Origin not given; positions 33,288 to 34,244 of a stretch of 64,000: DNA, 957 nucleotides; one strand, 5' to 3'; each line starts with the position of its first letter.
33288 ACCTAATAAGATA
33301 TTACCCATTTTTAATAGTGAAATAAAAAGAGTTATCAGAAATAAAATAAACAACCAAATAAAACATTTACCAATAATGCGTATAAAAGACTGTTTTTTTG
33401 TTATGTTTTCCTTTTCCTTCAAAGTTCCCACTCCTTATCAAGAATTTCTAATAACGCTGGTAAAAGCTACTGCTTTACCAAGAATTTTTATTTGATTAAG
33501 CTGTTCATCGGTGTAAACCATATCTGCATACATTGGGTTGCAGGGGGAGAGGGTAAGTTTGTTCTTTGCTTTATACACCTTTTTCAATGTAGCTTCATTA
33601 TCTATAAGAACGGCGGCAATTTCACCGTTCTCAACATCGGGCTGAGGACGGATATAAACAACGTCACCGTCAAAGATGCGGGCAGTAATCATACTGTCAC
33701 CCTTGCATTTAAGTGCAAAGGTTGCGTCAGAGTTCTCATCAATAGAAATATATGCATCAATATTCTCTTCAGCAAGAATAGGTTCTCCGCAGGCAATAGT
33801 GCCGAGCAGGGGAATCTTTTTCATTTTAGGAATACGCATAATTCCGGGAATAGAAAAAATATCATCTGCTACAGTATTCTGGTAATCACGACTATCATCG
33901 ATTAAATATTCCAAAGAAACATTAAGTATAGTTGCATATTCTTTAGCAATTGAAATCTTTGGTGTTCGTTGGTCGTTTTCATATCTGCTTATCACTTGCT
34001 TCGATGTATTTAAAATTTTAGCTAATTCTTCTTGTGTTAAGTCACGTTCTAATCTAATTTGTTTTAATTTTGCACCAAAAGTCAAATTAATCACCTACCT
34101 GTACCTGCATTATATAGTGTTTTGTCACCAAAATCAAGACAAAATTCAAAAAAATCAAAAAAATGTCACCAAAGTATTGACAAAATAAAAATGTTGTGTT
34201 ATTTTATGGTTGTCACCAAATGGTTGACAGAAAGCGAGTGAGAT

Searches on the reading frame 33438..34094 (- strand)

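Call 63: search_protein_families(library=pfam, proteins=[window:33438-34094:-], max_evalue=0.0001)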
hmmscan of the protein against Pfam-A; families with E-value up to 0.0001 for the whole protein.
window:33438-34094:- (218 aa): 4 families
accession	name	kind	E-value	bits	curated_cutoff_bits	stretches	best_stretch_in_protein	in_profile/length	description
PF00717.28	Peptidase_S24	-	2.5e-27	95.3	23.3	1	95-209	1-116/116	Peptidase S24-like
PF01381.28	HTH_3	-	4.6e-17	62.2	23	1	10-64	1-55/55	Helix-turn-helix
PF12844.13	HTH_19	-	4.4e-11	43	30.2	1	7-66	1-60/64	Helix-turn-helix domain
PF13560.12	HTH_31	-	1.6e-09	38.4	27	1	6-60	2-57/64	Helix-turn-helix domain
